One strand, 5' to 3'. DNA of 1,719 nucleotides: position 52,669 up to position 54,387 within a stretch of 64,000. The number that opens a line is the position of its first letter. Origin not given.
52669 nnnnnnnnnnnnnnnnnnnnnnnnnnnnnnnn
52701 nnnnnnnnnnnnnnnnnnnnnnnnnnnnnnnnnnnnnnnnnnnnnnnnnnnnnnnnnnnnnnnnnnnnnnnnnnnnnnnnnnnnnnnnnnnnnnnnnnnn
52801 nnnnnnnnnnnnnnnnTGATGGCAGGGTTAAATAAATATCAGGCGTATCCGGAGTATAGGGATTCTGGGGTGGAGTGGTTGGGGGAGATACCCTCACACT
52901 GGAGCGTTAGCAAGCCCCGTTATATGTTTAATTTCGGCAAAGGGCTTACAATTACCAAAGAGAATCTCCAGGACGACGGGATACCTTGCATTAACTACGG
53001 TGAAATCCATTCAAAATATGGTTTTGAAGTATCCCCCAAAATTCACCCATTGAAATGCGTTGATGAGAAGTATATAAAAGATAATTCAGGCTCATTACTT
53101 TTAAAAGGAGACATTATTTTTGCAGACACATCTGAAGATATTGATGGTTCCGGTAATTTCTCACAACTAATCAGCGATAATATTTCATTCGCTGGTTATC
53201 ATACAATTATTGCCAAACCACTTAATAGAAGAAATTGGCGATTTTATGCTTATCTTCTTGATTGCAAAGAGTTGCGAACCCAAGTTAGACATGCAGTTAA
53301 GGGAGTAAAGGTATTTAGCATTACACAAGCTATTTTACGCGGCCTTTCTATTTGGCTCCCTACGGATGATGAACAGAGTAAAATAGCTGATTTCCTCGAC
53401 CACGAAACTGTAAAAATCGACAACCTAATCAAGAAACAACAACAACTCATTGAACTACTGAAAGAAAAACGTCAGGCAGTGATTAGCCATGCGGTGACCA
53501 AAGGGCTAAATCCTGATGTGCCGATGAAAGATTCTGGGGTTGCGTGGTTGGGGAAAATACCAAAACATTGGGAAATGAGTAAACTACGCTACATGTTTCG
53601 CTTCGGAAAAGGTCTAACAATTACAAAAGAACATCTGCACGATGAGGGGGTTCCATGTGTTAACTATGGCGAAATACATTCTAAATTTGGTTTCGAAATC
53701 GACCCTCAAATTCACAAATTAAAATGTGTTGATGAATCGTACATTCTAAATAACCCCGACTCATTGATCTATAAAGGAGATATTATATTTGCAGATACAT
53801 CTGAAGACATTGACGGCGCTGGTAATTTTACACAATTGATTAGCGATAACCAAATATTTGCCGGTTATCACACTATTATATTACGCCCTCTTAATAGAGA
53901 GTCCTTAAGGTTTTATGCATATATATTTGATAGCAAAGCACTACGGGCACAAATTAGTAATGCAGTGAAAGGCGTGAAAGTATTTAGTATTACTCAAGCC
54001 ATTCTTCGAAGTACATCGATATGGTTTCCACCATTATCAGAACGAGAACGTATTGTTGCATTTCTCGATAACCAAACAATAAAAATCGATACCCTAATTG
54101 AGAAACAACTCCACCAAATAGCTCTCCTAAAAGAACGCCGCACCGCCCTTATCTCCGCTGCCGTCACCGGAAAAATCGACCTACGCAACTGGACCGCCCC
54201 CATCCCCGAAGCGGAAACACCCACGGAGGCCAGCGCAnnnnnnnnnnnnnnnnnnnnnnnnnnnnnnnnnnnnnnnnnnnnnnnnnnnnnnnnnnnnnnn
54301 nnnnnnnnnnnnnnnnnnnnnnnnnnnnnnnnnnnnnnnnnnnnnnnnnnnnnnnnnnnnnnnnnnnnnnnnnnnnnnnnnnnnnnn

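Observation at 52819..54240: HsdS is an internal tandem duplication, implying a symmetric recognition site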

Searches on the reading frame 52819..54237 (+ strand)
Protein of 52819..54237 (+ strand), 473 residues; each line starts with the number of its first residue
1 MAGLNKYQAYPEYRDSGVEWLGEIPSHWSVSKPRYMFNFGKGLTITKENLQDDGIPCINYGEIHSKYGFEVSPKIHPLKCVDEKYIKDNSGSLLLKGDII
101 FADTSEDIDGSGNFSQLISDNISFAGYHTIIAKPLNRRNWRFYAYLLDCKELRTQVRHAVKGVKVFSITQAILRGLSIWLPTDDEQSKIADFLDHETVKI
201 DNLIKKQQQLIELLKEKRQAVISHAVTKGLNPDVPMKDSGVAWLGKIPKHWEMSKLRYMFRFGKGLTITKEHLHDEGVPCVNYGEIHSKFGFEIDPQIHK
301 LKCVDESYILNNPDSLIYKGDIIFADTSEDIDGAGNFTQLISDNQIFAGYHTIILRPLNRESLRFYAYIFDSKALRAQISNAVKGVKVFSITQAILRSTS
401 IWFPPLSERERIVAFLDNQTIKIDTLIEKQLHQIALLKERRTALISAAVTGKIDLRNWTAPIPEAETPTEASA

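Call 6: search_solved_structures(query=window:52819-54237:+, max_evalue=0.01, show_alignments=1)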
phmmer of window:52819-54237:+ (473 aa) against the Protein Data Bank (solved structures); distinct sequences matched with E-value up to 0.01: 4.
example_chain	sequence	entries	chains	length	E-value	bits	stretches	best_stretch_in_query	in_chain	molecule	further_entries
2y7c_A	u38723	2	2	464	4e-11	45.4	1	22-464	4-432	TYPE-1 RESTRICTION ENZYME ECOKI SPECIFICITY PROTEIN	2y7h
5ybb_D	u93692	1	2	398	6.3e-07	31.6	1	354-451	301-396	Restriction endonuclease S subunits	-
3okg_A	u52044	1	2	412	7.1e-07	31.4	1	354-451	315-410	Restriction endonuclease S subunits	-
1yf2_A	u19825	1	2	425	2.1e-06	29.8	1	43-455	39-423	Type I restriction-modification enzyme, S subunit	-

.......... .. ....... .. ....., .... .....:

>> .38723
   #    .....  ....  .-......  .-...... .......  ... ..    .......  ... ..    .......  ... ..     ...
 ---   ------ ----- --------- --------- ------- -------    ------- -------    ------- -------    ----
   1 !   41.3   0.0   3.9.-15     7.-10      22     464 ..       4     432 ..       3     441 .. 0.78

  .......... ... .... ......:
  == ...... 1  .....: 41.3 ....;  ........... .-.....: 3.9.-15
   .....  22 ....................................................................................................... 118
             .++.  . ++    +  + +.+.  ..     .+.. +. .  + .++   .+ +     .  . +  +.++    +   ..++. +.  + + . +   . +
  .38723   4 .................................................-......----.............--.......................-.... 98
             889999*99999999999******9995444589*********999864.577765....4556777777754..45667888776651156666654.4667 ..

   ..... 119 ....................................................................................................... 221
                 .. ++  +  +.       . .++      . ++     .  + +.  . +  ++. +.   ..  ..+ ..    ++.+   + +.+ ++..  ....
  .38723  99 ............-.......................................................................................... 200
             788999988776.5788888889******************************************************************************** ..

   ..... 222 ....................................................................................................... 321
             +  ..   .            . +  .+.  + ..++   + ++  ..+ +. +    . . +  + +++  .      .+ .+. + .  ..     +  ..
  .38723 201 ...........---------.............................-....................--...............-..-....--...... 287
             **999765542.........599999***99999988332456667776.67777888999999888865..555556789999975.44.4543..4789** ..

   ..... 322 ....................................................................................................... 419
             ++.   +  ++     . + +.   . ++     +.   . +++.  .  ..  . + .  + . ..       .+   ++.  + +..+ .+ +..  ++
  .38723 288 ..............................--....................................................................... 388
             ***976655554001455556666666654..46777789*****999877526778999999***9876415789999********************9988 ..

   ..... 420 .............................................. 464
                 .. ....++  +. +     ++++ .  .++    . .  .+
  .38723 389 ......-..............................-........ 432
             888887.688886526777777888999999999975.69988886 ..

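Call 7: find_homologous_proteins(query=window:52819-54237:+, max_evalue=1e-10)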
Query window:52819-54237:+ (473 aa): 8000 proteins with E <= 1e-10 among 8000 candidates; the best 120 are listed.
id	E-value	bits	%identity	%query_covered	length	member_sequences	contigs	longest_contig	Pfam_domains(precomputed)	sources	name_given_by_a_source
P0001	0.0e+0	1080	100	100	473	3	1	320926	PF01420.26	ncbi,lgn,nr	ncbi:TPA: restriction endonuclease subunit S [Escherichia coli]|nr:restriction endonuclease subunit 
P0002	1.6e-233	794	72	98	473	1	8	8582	PF01420.26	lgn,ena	-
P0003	2.1e-201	688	65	97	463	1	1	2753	PF01420.26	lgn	-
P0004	6.5e-197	673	70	100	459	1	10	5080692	PF01420.26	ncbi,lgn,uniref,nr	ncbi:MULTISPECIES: restriction endonuclease subunit S [unclassified Pseudocitrobacter]|uniref:restri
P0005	8.6e-195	666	62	97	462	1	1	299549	PF01420.26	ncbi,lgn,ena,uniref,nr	ncbi:MAG: restriction endonuclease subunit S [Thiomicrorhabdus chilensis]|uniref:restriction endonuc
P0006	1.8e-194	665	67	100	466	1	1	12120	PF01420.26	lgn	-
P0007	2.4e-192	658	68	100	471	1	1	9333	PF01420.26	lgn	-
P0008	1.2e-185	636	60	96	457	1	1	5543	PF01420.26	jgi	-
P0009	1.5e-180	619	65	100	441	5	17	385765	PF01420.26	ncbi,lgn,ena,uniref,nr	ncbi:TPA: restriction endonuclease subunit S [Escherichia coli]|uniref:restriction endonuclease subu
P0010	2.6e-179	615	62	100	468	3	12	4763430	PF01420.26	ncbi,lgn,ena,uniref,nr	ncbi:restriction endonuclease subunit S [Escherichia coli]|uniref:restriction endonuclease subunit S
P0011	2.3e-176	605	58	96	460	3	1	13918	PF01420.26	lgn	-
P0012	2.8e-176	605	60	99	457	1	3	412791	PF01420.26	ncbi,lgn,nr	ncbi:restriction endonuclease subunit S [Salmonella enterica subsp. salamae]|nr:restriction endonucl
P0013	2.2e-172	592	56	95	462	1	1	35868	PF01420.26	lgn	-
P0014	4.4e-172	591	58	95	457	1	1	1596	PF01420.26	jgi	-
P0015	5.0e-171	588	92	60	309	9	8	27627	PF01420.26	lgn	-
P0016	9.9e-171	587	57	95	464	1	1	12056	PF01420.26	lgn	-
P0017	1.2e-170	586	58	95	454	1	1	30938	PF01420.26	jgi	-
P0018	1.3e-170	586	56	96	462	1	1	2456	PF01420.26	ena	-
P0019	1.9e-170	586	56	96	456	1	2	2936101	PF01420.26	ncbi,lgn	ncbi:hypothetical protein JCM30760_22410 [Thiomicrorhabdus hydrogeniphila]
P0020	1.1e-169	583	59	99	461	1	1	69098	PF01420.26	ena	-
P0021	1.8e-169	582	57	96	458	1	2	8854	PF01420.26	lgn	-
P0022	2.5e-169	582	53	99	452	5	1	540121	PF01420.26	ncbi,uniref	ncbi:restriction endonuclease subunit S [Citrobacter braakii]|uniref:restriction endonuclease subuni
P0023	5.6e-169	581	57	95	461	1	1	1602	PF01420.26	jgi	-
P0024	4.7e-168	578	59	99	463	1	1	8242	PF01420.26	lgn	-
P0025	3.4e-167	575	61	100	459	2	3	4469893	PF01420.26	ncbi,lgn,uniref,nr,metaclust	ncbi:hypothetical protein G893_00543 [Escherichia coli KOEGE 71 (186a)]|uniref:restriction endonucle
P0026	2.6e-166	572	56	95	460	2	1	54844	PF01420.26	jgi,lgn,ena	-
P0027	2.8e-166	572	59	99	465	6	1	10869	PF01420.26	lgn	-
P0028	4.3e-166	571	59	99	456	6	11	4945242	PF01420.26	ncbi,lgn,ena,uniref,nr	ncbi:restriction endonuclease subunit S [Citrobacter portucalensis]|uniref:restriction endonuclease 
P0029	4.3e-166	571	55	96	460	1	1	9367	PF01420.26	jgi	jgi:type I restriction enzyme S subunit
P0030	8.1e-166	570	58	100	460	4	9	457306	PF01420.26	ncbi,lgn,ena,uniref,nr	ncbi:restriction endonuclease subunit S [Escherichia coli]|uniref:restriction endonuclease subunit S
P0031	9.4e-166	570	57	99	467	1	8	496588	PF01420.26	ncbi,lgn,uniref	ncbi:restriction endonuclease subunit S [Serratia nevei]|uniref:restriction endonuclease subunit S n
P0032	2.5e-165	569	56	95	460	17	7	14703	PF01420.26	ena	-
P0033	6.8e-165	567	60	100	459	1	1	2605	PF01420.26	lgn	-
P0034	6.7e-164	564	58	98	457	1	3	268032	PF01420.26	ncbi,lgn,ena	-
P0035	2.1e-163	562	56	95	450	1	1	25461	PF01420.26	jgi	jgi:type I restriction enzyme S subunit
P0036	5.6e-163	561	57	99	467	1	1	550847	PF01420.26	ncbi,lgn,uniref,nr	ncbi:restriction endonuclease subunit S [Serratia liquefaciens]|uniref:restriction endonuclease subu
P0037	2.2e-162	559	56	99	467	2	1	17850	PF01420.26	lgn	-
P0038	8.4e-162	557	57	99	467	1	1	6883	PF01420.26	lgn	-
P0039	1.5e-161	556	59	99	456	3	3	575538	PF01420.26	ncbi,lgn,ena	ncbi:restriction endonuclease subunit S [Citrobacter werkmanii]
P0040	1.9e-161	556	56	99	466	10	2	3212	PF01420.26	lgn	-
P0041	4.0e-161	555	58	99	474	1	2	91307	PF01420.26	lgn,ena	-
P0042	6.1e-161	554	57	99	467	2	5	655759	PF01420.26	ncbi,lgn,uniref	ncbi:restriction endonuclease subunit S [Serratia ureilytica]|uniref:restriction endonuclease subuni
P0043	7.9e-161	554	55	96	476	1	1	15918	PF01420.26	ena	-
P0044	2.4e-160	552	56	96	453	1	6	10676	PF01420.26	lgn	-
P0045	2.9e-160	552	58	99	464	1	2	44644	PF01420.26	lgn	-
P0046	4.9e-160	551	56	99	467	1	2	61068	PF01420.26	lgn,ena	-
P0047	5.4e-160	551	52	99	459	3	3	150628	PF01420.26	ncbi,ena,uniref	ncbi:restriction endonuclease subunit S [Citrobacter braakii]|uniref:restriction endonuclease subuni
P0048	1.5e-159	550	57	99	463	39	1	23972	PF01420.26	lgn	-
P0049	1.8e-159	549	55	99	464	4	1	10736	PF01420.26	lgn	-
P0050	2.2e-159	549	57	100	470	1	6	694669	PF01420.26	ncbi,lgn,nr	ncbi:restriction endonuclease subunit S [Yersinia enterocolitica]|nr:restriction endonuclease subuni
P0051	3.3e-159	549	56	97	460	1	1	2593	PF01420.26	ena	-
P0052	3.6e-159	548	57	99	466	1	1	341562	PF01420.26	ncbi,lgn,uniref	ncbi:restriction endonuclease subunit S [Enterobacter quasiroggenkampii]|uniref:restriction endonucl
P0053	3.8e-159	548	56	99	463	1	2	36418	PF01420.26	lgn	-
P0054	4.1e-159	548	56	99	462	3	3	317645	PF01420.26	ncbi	ncbi:restriction endonuclease subunit S [Providencia rettgeri]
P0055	4.5e-159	548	54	96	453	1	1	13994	PF01420.26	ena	-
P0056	9.7e-159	547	56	99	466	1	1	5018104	PF01420.26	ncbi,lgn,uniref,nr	ncbi:restriction endonuclease subunit S [Leclercia adecarboxylata]|uniref:restriction endonuclease s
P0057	4.7e-158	545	56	99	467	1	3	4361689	PF01420.26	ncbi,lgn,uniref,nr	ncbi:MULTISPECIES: restriction endonuclease subunit S [Pseudescherichia]|uniref:restriction endonucl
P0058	9.6e-158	544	55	99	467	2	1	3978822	PF01420.26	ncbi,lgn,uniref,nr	ncbi:restriction endonuclease subunit S [Pantoea agglomerans]|uniref:restriction endonuclease subuni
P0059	1.1e-157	544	56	99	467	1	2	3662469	PF01420.26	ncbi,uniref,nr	ncbi:restriction endonuclease subunit S [Edwardsiella tarda]|uniref:restriction endonuclease subunit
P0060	1.2e-157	543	56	99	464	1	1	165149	PF01420.26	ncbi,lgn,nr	ncbi:TPA: restriction endonuclease subunit S [Proteus mirabilis]|nr:restriction endonuclease subunit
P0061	1.5e-157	543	56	99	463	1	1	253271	PF01420.26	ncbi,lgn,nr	ncbi:restriction endonuclease subunit S [Enterobacteriaceae bacterium RIT711]|nr:restriction endonuc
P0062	2.6e-157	542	55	99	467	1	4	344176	PF01420.26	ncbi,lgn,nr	ncbi:TPA: restriction endonuclease subunit S [Klebsiella aerogenes]|nr:restriction endonuclease subu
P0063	3.4e-157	542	55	99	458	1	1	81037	PF01420.26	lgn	-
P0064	4.1e-157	542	54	96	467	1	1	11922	PF01420.26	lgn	-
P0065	8.5e-157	541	56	99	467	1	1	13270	PF01420.26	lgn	-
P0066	1.9e-156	539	56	99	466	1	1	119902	PF01420.26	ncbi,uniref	ncbi:restriction endonuclease subunit S [Pectobacterium punjabense]|uniref:restriction endonuclease 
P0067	5.2e-156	538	51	95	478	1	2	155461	PF01420.26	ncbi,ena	-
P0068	7.0e-156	538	55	99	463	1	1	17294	PF01420.26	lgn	-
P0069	7.5e-156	538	55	99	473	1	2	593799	PF01420.26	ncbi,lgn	ncbi:restriction endonuclease subunit S [Citrobacter portucalensis]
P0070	7.5e-156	538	56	99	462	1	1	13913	PF01420.26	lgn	-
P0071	1.0e-155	537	57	99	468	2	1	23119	PF01420.26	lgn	-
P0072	2.1e-155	536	56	99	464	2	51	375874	PF01420.26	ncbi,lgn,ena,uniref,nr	ncbi:TPA: restriction endonuclease subunit S [Klebsiella quasipneumoniae]|uniref:restriction endonuc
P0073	2.1e-155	536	55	99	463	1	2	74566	PF01420.26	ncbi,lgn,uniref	ncbi:restriction endonuclease subunit S [Serratia marcescens]|uniref:restriction endonuclease subuni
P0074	2.3e-155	536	55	99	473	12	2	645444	PF01420.26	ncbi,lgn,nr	ncbi:TPA: restriction endonuclease subunit S [Enterobacter asburiae]|nr:restriction endonuclease sub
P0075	2.3e-155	536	56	99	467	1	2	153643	PF01420.26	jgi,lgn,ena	jgi:type I restriction enzyme, S subunit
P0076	2.9e-155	536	50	90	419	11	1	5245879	PF01420.26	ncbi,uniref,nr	ncbi:restriction endonuclease subunit S [Citrobacter sp. RHBSTW-00089]|uniref:restriction endonuclea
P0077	3.8e-155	535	56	99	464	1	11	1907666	PF01420.26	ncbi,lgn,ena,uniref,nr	ncbi:restriction endonuclease subunit S [Hafnia paralvei]|uniref:restriction endonuclease subunit S 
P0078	4.9e-155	535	53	99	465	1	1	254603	PF01420.26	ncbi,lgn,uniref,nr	ncbi:restriction endonuclease subunit S [Vibrio breoganii]|uniref:restriction endonuclease subunit S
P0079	5.0e-155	535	51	95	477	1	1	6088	PF01420.26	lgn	-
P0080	5.0e-155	535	54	99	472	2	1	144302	PF01420.26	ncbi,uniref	ncbi:restriction endonuclease subunit S [Pectobacterium cacticida]|uniref:restriction endonuclease s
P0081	5.8e-155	535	55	99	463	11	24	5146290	PF01420.26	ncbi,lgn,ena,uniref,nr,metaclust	ncbi:restriction endonuclease subunit S [Klebsiella aerogenes]|uniref:restriction endonuclease subun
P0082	8.8e-155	534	55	97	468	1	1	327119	PF01420.26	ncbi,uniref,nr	ncbi:restriction endonuclease subunit S [Pectobacterium punjabense]|uniref:restriction endonuclease 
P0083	1.2e-154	534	54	99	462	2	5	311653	PF01420.26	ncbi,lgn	ncbi:restriction endonuclease subunit S [Klebsiella quasipneumoniae]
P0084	1.8e-154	533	55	99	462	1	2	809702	PF01420.26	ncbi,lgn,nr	ncbi:restriction endonuclease subunit S [Cronobacter dublinensis subsp. dublinensis]|nr:restriction 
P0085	3.7e-154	532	53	95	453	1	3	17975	PF01420.26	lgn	-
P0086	4.4e-154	532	54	99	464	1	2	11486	PF01420.26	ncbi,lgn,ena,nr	ncbi:restriction endonuclease subunit S [Klebsiella pneumoniae]|nr:restriction endonuclease subunit 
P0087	1.1e-153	530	54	97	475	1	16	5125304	PF01420.26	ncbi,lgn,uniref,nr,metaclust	ncbi:restriction endonuclease subunit S [Pectobacterium parmentieri]|uniref:Restriction endonuclease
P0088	2.0e-153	530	56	99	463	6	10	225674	PF01420.26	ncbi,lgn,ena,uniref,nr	ncbi:TPA: restriction endonuclease subunit S [Klebsiella variicola]|uniref:restriction endonuclease 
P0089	2.4e-153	529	54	99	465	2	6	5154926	PF01420.26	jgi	jgi:type I restriction enzyme S subunit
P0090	2.8e-153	529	55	99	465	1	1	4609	PF01420.26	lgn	-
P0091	2.9e-153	529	55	99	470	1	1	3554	PF01420.26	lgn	-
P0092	3.8e-153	529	55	99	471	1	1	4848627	PF01420.26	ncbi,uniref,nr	ncbi:restriction endonuclease subunit S [Leclercia adecarboxylata]|uniref:restriction endonuclease s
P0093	4.3e-153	528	55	99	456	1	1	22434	PF01420.26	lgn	-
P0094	6.3e-153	528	56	99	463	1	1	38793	PF01420.26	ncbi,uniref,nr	ncbi:restriction endonuclease subunit S [Rahnella perminowiae]|uniref:restriction endonuclease subun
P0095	9.6e-153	527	55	99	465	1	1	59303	PF01420.26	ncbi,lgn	-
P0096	1.6e-152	527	55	97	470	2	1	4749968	PF01420.26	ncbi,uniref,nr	ncbi:restriction endonuclease subunit S [Dickeya zeae]|uniref:Restriction endonuclease subunit S n=1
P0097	2.0e-152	526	57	97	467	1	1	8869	PF01420.26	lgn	-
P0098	3.7e-152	525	54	94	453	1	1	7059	PF01420.26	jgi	-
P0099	4.4e-152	525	56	97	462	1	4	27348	PF01420.26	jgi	-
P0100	7.1e-152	524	53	99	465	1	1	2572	PF01420.26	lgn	-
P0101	2.1e-151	523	57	97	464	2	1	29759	PF01420.26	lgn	-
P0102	2.8e-151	522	54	99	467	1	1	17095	PF01420.26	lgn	-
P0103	3.5e-151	522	55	99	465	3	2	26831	PF01420.26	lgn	-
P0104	3.9e-151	522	54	97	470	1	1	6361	PF01420.26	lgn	-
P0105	3.9e-151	522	55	99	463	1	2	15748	PF01420.26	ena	-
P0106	7.0e-151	521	54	99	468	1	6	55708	PF01420.26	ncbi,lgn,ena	ncbi:MAG: restriction endonuclease subunit S [Hafnia sp.]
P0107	8.4e-151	521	54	99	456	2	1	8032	PF01420.26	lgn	-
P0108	9.9e-151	521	54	99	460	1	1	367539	PF01420.26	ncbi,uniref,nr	ncbi:restriction endonuclease subunit S [Klebsiella variicola]|uniref:restriction endonuclease subun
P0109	1.1e-150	520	54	99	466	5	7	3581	PF01420.26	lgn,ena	-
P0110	1.3e-150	520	52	99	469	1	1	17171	PF01420.26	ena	-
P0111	1.2e-149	517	53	97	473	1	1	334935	PF01420.26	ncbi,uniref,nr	ncbi:restriction endonuclease subunit S [Aeromonas caviae]|uniref:restriction endonuclease subunit S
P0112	4.0e-149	515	53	99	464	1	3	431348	PF01420.26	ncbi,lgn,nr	ncbi:restriction endonuclease subunit S [Cronobacter muytjensii]|nr:restriction endonuclease subunit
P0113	4.4e-149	515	53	97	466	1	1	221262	PF01420.26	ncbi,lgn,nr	ncbi:TPA: restriction endonuclease subunit S [Vibrio harveyi]|nr:restriction endonuclease subunit S 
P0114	5.4e-149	515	53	96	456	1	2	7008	PF01420.26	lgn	-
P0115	1.0e-148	514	54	99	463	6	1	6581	PF01420.26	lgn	-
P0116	2.3e-148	513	52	99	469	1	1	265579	PF01420.26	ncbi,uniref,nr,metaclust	ncbi:restriction endonuclease subunit S [Vibrio metoecus]|uniref:restriction endonuclease subunit S 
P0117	2.8e-148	513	53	99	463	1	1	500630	PF01420.26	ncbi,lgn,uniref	ncbi:restriction endonuclease subunit S [Serratia proteamaculans]|uniref:restriction endonuclease su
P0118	2.9e-148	513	53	97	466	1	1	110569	PF01420.26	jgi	jgi:type I restriction enzyme, S subunit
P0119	7.4e-148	511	52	99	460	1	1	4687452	PF01420.26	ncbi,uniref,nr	ncbi:restriction endonuclease subunit S [Agarivorans aestuarii]|uniref:restriction endonuclease subu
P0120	1.2e-147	510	52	93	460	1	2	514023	PF01420.26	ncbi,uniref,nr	ncbi:restriction endonuclease subunit S [Cognaticolwellia aestuarii]|uniref:restriction endonuclease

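Call 10: profile_search(protein=window:52819-54237:+)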
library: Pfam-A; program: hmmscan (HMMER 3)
A. the first sequence (473 residues): domains with independent E <= 10: 8; with E <= 0.001: 2
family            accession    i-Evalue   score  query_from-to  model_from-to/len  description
Methylase_S       PF01420.25    4.5e-11    43.7     248-433         1-165/168  Type I restriction modification DNA specificity domain
Methylase_S       PF01420.25    1.1e-07    32.7      25-211         1-166/168  Type I restriction modification DNA specificity domain
DUF5026           PF16429.10       0.64    10.7     317-354        15-52/82  Domain of unknown function (DUF5026)
Rota_NSP4         PF01452.22       0.88     9.5     410-455       100-144/173  Rotavirus non structural protein
Cbl_N             PF02262.21       0.91     9.9     186-222        55-91/125  CBL proto-oncogene N-terminal domain 1
DHH_CID           PF21763.2         1.9     9.4     185-237        27-78/84  DHH-CID domain
FANCI_S1-cap      PF14674.12        2.3     8.6     157-175        35-53/53  FANCI solenoid 1 cap
DprA_WH           PF17782.7           4     8.0     181-205         9-33/61  DprA winged helix domain

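Call 13: search_protein_families(proteins=[window:52819-54237:+], library=ncbifam)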
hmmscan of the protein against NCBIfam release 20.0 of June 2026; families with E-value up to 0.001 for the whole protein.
window:52819-54237:+ (473 aa): 1 family
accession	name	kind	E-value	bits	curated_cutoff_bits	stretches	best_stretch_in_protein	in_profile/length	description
NF007278.0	PRK09737.1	equivalog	1.1e-17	64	662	2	85-263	65-224/461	type I restriction-modification system specificity subunit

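Call 41: find_encoding_contigs(protein=P0006, flank=6000, max_places=2)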
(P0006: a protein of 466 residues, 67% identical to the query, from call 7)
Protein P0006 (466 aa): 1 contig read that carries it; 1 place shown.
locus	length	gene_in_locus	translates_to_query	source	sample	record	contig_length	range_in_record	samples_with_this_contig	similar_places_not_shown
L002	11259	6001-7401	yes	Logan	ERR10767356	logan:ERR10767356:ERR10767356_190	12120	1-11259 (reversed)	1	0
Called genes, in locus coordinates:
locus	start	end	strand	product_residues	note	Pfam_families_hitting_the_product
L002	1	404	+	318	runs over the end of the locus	PF02492:cobW, PF07683:CobW_C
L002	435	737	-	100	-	PF14384:BrnA_antitoxin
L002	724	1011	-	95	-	PF04365:BrnT_toxin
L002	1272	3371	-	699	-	PF03235:GmrSD_N, PF07510:GmrSD_C, PF18899:DUF5655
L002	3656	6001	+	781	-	PF12161:HsdM_N, PF02384:N6_Mtase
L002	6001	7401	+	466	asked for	PF01420:Methylase_S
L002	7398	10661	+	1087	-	PF04313:HSDR_N, PF00270:DEAD, PF04851:ResIII, PF18766:SWI2_SNF2, PF22679:T1R_D3-like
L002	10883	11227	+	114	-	PF08845:SymE_toxin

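Call 42: find_encoding_contigs(protein=P0004, flank=6000, max_places=2)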
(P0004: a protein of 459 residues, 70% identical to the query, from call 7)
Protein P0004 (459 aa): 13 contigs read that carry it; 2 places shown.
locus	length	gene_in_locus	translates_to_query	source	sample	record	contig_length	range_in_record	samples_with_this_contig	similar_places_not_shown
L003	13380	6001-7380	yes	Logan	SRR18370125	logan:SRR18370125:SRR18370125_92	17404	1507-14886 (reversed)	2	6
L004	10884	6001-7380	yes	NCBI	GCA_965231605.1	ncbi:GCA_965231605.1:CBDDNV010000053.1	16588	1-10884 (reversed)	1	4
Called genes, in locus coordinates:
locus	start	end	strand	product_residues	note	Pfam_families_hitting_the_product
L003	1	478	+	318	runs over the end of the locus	PF02492:cobW, PF07683:CobW_C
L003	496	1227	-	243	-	-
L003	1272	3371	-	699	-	PF03235:GmrSD_N, PF07510:GmrSD_C, PF18899:DUF5655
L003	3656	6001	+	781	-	PF12161:HsdM_N, PF02384:N6_Mtase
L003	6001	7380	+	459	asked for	PF01420:Methylase_S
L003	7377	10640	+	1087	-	PF04313:HSDR_N, PF00270:DEAD, PF04851:ResIII, PF18766:SWI2_SNF2, PF22679:T1R_D3-like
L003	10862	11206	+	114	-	PF08845:SymE_toxin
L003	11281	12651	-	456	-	PF00171:Aldedh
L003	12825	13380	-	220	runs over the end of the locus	PF04754:Transposase_31, PF27070:HTH_Rpn_C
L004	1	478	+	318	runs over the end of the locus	PF02492:cobW, PF07683:CobW_C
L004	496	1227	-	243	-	-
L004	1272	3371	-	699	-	PF03235:GmrSD_N, PF07510:GmrSD_C, PF18899:DUF5655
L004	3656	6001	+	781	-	PF12161:HsdM_N, PF02384:N6_Mtase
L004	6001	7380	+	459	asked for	PF01420:Methylase_S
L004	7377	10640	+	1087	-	PF04313:HSDR_N, PF00270:DEAD, PF04851:ResIII, PF18766:SWI2_SNF2, PF22679:T1R_D3-like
